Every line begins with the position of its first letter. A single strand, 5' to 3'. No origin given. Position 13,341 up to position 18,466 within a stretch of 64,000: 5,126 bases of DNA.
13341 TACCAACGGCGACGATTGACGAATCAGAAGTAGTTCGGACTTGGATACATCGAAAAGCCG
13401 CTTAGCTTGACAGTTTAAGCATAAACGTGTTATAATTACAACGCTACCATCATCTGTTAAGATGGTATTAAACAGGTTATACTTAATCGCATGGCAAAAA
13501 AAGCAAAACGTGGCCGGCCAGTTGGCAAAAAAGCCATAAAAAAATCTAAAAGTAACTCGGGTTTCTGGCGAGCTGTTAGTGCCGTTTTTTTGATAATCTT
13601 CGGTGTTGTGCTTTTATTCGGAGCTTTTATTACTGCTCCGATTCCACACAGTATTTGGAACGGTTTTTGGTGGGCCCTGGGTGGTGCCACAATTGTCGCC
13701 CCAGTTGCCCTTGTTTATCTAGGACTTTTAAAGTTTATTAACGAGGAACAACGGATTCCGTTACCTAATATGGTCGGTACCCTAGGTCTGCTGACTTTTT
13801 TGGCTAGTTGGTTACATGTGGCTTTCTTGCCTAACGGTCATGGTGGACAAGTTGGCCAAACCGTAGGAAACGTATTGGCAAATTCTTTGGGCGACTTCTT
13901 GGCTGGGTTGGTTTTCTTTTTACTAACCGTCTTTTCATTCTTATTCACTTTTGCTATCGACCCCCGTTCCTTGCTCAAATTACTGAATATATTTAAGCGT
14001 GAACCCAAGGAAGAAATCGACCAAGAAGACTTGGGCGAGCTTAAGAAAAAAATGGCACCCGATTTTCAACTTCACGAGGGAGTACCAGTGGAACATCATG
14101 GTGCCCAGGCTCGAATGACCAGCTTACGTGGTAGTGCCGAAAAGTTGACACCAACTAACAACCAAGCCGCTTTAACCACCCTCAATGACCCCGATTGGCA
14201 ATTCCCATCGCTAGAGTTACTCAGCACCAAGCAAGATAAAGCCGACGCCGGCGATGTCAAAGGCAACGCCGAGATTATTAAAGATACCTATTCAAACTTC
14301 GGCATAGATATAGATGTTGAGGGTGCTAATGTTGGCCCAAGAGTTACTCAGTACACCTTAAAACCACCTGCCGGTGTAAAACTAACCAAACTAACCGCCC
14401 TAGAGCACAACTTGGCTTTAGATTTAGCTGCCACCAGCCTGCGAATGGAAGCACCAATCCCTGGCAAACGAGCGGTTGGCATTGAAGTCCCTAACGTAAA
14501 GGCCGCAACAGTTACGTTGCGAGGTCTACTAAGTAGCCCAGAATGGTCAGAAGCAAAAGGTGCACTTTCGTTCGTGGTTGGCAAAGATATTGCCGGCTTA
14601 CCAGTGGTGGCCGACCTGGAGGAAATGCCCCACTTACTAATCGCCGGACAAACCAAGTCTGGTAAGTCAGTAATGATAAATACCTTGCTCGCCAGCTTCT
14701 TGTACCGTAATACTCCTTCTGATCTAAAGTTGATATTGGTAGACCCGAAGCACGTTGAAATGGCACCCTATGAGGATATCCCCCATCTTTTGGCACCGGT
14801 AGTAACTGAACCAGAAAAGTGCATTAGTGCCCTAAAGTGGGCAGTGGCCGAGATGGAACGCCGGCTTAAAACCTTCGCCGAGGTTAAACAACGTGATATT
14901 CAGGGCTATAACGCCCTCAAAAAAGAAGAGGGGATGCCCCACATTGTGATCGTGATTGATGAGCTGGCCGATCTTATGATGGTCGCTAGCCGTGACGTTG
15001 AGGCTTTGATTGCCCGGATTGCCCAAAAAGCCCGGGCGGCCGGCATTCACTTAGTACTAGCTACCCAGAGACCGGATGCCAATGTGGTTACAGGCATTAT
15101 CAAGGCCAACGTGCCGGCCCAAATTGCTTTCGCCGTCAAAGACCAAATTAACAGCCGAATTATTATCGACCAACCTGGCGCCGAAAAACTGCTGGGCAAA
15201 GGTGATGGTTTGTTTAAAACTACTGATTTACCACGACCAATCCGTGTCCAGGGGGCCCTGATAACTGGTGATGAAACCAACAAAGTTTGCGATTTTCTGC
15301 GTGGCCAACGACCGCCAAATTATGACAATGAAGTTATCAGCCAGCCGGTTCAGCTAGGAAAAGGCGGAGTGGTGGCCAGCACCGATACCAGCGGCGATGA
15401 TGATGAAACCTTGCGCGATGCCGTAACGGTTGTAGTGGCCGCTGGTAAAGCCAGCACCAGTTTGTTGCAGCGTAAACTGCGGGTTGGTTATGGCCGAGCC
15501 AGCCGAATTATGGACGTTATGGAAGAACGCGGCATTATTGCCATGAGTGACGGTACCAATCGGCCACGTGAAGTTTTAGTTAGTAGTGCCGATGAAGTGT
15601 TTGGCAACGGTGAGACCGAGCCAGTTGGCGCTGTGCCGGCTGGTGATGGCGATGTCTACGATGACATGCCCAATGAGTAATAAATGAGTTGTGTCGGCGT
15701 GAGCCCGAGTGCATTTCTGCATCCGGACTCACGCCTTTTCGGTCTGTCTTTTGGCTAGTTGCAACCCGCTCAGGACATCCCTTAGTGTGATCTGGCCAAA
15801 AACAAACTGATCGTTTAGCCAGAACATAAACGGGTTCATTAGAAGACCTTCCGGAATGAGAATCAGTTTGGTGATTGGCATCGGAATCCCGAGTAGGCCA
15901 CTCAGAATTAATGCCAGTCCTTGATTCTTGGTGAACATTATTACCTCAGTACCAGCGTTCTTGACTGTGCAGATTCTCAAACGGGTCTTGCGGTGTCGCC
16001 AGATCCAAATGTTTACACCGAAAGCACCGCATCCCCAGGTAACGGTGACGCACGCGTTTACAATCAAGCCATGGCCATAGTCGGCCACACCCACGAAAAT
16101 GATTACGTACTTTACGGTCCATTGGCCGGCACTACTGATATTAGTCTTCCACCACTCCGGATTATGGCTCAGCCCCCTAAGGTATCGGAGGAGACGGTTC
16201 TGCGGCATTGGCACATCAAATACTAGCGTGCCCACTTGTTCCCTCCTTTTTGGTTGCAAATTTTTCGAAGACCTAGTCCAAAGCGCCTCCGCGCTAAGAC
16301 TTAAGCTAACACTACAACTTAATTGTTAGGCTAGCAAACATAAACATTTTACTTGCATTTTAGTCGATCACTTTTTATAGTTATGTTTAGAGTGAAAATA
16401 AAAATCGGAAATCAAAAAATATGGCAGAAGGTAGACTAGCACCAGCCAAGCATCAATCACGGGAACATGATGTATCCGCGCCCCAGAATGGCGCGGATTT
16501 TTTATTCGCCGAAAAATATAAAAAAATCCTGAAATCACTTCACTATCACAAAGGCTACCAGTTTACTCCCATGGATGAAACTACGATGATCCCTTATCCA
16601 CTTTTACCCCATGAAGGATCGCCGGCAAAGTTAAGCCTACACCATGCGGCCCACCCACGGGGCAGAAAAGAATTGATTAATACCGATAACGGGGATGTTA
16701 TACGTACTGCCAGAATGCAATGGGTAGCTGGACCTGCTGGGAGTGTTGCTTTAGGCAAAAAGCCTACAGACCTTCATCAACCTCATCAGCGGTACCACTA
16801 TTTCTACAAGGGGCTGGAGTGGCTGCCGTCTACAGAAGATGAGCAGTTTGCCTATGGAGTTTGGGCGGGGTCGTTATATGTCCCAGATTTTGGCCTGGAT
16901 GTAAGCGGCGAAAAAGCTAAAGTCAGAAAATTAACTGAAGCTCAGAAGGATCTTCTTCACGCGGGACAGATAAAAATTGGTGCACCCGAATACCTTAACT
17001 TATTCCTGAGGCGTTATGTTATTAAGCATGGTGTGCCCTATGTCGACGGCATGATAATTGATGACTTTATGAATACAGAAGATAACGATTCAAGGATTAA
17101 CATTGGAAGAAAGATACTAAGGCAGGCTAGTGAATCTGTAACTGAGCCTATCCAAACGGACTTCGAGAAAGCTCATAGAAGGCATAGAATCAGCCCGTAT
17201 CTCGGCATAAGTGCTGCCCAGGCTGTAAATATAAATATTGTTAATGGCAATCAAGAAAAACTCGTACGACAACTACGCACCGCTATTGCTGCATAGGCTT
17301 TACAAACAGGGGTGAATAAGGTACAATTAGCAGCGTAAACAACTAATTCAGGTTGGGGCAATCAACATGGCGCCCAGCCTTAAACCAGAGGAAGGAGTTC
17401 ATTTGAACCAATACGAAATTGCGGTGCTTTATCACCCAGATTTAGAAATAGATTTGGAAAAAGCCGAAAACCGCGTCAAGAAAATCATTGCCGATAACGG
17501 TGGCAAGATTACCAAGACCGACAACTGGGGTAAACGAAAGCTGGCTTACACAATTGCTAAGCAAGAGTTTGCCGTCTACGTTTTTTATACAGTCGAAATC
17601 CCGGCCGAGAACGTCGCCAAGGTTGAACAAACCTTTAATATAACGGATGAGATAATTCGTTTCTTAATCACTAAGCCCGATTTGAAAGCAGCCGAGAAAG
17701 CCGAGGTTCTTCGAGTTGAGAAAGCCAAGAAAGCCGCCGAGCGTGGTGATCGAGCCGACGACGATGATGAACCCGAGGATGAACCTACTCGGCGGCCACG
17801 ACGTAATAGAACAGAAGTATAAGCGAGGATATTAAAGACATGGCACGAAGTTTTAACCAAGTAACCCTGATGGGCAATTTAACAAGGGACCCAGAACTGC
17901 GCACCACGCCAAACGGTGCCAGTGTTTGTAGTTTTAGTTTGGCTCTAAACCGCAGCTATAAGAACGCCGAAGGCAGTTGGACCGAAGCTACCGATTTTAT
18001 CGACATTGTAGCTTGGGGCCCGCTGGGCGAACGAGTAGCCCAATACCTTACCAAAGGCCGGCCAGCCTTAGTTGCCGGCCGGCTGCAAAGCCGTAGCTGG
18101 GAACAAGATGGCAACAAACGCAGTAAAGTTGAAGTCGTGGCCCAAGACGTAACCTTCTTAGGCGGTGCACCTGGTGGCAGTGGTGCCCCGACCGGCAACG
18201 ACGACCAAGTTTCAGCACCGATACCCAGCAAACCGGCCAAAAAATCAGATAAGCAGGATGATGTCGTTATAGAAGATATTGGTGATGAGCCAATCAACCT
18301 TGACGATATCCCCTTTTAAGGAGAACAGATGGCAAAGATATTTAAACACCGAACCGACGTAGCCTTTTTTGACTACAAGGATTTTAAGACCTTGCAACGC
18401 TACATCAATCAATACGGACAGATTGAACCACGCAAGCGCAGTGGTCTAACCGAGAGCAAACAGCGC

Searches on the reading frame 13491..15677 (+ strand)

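Call 73: search_protein_families(library=pfam, proteins=[window:13491-15677:+], max_evalue=0.00001)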
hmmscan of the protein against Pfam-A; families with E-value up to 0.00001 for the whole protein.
window:13491-15677:+ (729 aa): 3 families
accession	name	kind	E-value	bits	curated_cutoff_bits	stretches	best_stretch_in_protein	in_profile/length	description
PF01580.24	FtsK_SpoIIIE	-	1.3e-58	198.5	24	1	343-528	2-219/221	FtsK/SpoIIIE family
PF17854.6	FtsK_alpha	-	9.9e-27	93.5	22.9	1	238-335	1-101/101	FtsK alpha domain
PF09397.16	FtsK_gamma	-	5.1e-23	81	30.6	1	636-697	2-62/63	Ftsk gamma domain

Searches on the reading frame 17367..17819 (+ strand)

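Call 16: search_protein_families(library=ncbifam, proteins=[window:17367-17819:+], max_evalue=0.00001)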
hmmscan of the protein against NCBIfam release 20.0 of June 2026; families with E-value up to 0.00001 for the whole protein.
window:17367-17819:+ (151 aa): 1 family
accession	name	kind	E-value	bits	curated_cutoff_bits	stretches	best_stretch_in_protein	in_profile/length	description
TIGR00166.1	S6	equivalog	1.2e-19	70.4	42.9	1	14-103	2-92/95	30S ribosomal protein S6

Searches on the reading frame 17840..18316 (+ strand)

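Call 16: search_protein_families(library=ncbifam, proteins=[window:17840-18316:+], max_evalue=0.00001)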
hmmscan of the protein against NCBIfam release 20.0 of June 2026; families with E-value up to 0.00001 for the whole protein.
window:17840-18316:+ (159 aa): 20 families
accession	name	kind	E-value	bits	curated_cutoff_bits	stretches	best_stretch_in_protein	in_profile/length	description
TIGR00621.2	ssb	subfamily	3.1e-38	131.7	53.95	1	3-159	2-165/165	single-stranded DNA-binding protein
NF006297.0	PRK08486.1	equivalog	5.5e-26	91.9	212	1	5-125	2-123/182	single-stranded DNA-binding protein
NF005241.0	PRK06751.1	equivalog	2e-25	89.9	313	1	5-116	2-112/173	single-stranded DNA-binding protein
NF005851.0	PRK07772.1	subfamily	2.1e-25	90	194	1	7-104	6-106/191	single-stranded DNA-binding protein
NF005406.0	PRK06958.1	subfamily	1.6e-23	84.2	252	1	4-124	3-125/182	single-stranded DNA-binding protein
NF004357.0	PRK05733.1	subfamily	6.2e-23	81.7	241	1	1-140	1-146/172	single-stranded DNA-binding protein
NF005580.0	PRK07275.1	subfamily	1.9e-21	77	254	1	6-129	3-125/162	single-stranded DNA-binding protein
NF006445.0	PRK08763.1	subfamily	2.4e-21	76.6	246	1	1-130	1-133/164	single-stranded DNA-binding protein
NF006533.0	PRK09010.1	subfamily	2.5e-21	76.4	260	1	2-139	3-145/177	single-stranded DNA-binding protein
NF005579.0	PRK07274.1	equivalog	3.4e-20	72.1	169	1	5-106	2-101/131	single-stranded DNA-binding protein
NF004972.0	PRK06341.1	equivalog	4.7e-18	65.7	254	1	1-159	1-166/166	single-stranded DNA-binding protein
NF010292.0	PRK13732.1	subfamily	6.8e-18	65.2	265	1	2-137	3-142/175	single-stranded DNA-binding protein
NF005242.0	PRK06752.1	equivalog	7.7e-17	61.5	189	1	5-108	2-104/112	single-stranded DNA-binding protein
NF005170.0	PRK06642.1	equivalog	9.4e-15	54.7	270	1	1-103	1-106/152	single-stranded DNA-binding protein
NF005674.0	PRK07459.1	equivalog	7.4e-12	45.3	161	1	4-107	2-101/121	single-stranded DNA-binding protein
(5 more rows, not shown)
